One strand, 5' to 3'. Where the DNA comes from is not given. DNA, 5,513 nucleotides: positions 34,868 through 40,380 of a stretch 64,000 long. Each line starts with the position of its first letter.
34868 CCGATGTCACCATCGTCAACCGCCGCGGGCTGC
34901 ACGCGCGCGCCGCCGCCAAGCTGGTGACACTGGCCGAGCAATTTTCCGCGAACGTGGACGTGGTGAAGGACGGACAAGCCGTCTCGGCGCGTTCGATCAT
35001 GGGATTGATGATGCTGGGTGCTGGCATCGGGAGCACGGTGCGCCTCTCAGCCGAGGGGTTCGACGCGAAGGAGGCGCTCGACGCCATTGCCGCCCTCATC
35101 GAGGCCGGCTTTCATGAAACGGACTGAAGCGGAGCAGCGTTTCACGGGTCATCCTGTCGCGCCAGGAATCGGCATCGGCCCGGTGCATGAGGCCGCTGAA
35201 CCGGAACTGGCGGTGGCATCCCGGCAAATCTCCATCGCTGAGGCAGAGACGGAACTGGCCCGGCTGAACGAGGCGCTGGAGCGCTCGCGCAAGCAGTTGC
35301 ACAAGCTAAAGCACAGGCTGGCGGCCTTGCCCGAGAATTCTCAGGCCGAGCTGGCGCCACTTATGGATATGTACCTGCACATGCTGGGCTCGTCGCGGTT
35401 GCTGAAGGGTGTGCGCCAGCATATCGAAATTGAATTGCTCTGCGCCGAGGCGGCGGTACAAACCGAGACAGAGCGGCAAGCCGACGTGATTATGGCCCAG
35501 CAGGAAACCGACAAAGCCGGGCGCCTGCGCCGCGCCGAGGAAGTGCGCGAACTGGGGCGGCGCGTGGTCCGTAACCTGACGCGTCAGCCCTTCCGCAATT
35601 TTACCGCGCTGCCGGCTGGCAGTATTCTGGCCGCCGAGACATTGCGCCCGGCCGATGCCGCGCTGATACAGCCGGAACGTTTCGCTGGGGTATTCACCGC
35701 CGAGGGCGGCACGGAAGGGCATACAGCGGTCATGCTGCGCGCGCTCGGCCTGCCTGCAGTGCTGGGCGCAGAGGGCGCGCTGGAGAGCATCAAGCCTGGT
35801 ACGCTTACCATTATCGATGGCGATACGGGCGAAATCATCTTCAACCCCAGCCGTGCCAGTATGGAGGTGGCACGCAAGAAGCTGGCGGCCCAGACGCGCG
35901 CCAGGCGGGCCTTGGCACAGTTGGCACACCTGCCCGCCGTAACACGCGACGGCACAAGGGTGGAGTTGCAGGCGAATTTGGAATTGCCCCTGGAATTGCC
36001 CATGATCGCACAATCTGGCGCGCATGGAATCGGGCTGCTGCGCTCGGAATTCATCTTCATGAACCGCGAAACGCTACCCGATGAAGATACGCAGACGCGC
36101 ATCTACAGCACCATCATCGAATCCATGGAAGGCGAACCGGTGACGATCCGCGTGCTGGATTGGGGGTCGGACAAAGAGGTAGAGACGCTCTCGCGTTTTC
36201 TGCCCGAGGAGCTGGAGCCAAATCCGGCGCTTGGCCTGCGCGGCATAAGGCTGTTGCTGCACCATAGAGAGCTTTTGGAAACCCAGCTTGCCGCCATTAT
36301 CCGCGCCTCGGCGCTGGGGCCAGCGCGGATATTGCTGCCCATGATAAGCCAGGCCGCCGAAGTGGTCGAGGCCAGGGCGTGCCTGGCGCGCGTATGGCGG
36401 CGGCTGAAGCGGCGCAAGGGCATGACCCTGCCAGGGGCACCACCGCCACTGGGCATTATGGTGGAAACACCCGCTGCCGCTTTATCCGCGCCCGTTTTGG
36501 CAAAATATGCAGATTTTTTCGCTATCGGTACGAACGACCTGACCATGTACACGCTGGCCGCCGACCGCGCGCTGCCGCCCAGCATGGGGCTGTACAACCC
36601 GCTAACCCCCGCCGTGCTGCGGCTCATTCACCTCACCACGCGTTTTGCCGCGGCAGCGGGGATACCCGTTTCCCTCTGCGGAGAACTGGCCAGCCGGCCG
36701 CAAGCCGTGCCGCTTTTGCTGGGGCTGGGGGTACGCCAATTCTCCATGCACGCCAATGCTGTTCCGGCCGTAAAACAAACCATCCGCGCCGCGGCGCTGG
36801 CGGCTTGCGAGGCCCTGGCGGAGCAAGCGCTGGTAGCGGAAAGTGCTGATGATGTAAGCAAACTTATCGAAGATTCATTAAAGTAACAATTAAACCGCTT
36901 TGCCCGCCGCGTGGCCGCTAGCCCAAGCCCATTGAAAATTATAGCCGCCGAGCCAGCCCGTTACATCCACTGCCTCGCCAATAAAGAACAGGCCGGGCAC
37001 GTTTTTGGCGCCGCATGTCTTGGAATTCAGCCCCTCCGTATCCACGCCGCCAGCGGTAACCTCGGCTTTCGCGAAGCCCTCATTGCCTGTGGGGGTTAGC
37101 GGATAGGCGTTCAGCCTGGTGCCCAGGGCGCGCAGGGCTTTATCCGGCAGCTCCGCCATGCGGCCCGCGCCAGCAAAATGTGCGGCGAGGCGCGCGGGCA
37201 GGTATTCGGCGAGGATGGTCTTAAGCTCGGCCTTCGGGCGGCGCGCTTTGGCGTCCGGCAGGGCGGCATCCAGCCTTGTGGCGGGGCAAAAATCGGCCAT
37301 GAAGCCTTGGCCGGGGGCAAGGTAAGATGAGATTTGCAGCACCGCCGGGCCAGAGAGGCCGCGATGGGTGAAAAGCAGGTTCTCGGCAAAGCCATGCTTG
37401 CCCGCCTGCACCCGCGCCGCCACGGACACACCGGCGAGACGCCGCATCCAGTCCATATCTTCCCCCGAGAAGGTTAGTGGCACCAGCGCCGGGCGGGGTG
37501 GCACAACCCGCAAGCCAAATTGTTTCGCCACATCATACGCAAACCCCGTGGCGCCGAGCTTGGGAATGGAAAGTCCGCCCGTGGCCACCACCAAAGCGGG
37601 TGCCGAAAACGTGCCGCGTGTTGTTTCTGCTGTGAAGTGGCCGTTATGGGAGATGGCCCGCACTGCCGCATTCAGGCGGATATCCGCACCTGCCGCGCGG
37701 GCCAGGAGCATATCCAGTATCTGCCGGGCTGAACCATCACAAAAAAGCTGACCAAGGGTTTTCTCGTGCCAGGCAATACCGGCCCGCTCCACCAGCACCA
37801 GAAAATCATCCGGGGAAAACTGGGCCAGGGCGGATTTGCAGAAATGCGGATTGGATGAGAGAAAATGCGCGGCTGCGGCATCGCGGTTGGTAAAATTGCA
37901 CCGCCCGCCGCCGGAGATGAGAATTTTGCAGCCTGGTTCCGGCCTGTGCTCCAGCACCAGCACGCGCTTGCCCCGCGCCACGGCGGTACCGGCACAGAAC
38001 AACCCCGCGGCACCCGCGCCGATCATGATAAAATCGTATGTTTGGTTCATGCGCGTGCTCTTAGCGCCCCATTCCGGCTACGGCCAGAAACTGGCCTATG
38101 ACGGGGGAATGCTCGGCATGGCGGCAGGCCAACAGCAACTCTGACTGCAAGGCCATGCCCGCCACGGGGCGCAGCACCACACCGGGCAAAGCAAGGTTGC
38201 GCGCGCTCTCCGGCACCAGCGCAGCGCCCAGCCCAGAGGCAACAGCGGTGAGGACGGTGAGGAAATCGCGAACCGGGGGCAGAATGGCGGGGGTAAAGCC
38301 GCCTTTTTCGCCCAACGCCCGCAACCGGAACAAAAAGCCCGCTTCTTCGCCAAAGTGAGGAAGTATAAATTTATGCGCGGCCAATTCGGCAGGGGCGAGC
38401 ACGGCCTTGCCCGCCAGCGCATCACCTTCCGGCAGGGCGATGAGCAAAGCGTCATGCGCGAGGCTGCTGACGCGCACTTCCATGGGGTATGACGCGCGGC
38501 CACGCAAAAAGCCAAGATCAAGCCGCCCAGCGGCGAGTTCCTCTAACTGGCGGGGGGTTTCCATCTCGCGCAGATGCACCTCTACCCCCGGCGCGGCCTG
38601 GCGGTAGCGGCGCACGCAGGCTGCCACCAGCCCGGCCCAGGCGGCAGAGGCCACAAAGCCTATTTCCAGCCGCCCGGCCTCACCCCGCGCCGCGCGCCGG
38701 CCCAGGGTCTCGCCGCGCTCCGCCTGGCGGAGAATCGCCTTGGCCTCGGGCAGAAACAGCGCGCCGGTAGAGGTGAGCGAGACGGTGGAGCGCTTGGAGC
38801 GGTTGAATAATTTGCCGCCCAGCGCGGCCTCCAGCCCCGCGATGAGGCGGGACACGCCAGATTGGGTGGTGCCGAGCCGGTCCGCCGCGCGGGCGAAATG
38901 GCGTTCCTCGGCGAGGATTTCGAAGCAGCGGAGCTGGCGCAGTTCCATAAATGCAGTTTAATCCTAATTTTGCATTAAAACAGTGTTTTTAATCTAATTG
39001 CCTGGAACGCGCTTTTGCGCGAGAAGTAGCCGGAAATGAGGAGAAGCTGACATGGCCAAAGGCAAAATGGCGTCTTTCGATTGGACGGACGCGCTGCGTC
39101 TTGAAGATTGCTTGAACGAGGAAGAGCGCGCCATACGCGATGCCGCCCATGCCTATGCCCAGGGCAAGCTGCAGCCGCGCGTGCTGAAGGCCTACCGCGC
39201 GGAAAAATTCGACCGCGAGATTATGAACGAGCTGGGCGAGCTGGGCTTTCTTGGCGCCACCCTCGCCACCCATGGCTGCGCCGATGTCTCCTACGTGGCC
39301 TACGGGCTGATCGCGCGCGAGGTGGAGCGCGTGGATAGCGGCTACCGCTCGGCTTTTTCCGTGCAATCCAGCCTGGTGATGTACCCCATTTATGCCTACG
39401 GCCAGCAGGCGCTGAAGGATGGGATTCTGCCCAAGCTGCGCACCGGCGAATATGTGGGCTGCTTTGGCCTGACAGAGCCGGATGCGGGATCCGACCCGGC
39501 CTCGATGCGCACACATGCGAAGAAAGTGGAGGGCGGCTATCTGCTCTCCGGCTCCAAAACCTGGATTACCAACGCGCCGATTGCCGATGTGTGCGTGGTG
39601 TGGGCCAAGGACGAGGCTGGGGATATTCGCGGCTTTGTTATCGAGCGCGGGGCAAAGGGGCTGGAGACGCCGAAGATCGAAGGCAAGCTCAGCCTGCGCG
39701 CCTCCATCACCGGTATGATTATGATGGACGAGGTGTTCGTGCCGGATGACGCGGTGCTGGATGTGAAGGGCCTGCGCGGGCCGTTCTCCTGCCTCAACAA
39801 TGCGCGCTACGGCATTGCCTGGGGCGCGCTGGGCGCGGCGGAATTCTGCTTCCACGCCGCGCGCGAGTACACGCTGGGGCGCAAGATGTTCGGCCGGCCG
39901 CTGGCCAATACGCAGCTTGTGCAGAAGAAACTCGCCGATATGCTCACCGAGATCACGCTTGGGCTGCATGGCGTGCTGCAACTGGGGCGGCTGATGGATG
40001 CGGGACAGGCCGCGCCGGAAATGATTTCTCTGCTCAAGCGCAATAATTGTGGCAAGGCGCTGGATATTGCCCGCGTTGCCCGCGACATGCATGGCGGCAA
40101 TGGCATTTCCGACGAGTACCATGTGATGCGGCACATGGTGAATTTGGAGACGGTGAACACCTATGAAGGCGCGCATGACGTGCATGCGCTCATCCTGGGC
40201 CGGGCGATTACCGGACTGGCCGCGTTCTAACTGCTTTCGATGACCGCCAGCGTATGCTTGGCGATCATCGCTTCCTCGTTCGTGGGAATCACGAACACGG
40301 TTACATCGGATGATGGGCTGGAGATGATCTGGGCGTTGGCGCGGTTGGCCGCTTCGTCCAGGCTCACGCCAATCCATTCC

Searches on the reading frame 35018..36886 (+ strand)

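Call 105: search_protein_families(library=pfam, proteins=[window:35018-36886:+], max_evalue=0.000001)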
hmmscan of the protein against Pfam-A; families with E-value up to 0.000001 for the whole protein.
window:35018-36886:+ (622 aa): 3 families
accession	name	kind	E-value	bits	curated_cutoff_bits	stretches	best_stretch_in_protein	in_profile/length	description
PF02896.24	PEP-utilizers_C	-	2.1e-92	309.9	22.8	1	298-592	3-291/293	PEP-utilising enzyme, PEP-binding domain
PF05524.18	PEP-utilisers_N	-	1.9e-19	70.4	24.4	1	43-160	1-112/121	PEP-utilising enzyme, N-terminal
PF00391.29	PEP-utilizers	-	5e-18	64.9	23.1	1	199-271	2-72/72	PEP-utilising enzyme, mobile domain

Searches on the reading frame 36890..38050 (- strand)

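Call 105: search_protein_families(library=pfam, proteins=[window:36890-38050:-], max_evalue=0.000001)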
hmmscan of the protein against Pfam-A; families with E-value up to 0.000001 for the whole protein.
window:36890-38050:- (386 aa): 5 families
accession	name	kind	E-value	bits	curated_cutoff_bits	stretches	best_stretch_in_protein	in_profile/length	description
PF03486.20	HI0933_like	-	1.7e-82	277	50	1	6-384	2-243/244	HI0933-like protein Rossmann domain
PF22780.1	HI0933_like_1st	-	5.1e-29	101.7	27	1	186-331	1-165/165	HI0933-like protein barrel and H2TH domain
PF00890.30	FAD_binding_2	-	4.1e-10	39.9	20.4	0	6-58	1-53/414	FAD binding domain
PF13738.12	Pyr_redox_3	-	1.1e-07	31.8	30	0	118-165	92-140/305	Pyridine nucleotide-disulphide oxidoreductase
PF01266.30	DAO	-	1.3e-07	31.9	27.9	0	6-41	1-36/353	FAD dependent oxidoreductase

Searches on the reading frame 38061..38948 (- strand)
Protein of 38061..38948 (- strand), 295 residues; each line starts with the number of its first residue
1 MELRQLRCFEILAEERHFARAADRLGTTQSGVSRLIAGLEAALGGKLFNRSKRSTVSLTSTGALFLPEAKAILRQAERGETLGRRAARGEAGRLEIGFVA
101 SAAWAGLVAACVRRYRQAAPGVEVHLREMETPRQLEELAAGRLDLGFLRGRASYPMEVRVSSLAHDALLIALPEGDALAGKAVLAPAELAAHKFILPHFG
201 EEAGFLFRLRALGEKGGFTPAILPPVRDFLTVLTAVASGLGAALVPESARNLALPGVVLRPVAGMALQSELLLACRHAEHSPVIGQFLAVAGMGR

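Call 105: search_protein_families(library=pfam, proteins=[window:38061-38948:-], max_evalue=0.000001)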
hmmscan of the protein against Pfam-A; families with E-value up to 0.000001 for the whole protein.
window:38061-38948:- (295 aa): 2 families
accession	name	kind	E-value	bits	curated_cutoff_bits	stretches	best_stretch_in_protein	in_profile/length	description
PF03466.25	LysR_substrate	-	9e-35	120.4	28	1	88-290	2-203/209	LysR substrate binding domain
PF00126.33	HTH_1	-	8.8e-20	70.9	26.6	1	3-62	1-59/60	Bacterial regulatory helix-turn-helix protein, lysR family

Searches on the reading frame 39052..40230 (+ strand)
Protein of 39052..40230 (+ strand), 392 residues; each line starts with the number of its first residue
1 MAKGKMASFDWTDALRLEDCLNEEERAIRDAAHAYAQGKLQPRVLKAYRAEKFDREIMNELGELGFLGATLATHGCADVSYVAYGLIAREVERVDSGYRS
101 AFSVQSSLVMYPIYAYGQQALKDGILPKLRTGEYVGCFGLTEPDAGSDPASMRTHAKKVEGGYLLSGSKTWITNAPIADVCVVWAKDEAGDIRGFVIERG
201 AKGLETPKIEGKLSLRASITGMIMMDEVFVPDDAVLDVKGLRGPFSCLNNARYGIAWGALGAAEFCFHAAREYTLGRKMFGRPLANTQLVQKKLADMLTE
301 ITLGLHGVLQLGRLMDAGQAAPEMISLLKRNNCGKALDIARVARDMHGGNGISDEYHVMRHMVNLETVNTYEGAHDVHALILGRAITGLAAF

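Call 105: search_protein_families(library=pfam, proteins=[window:39052-40230:+], max_evalue=0.000001)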
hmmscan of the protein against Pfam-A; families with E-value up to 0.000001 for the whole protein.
window:39052-40230:+ (392 aa): 4 families
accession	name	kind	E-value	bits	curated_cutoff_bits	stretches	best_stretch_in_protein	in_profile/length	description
PF00441.29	Acyl-CoA_dh_1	-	6.4e-29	101.5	22.4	1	239-386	2-149/150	Acyl-CoA dehydrogenase, C-terminal domain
PF02771.21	Acyl-CoA_dh_N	-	2.4e-28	99.2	22.9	1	22-133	1-113/113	Acyl-CoA dehydrogenase, N-terminal domain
PF02770.24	Acyl-CoA_dh_M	-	1.3e-22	80.2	33.3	1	137-228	1-97/97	Acyl-CoA dehydrogenase, middle domain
PF08028.16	Acyl-CoA_dh_2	-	8.2e-07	29.8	22.7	0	254-373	2-131/134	Acyl-CoA dehydrogenase, C-terminal domain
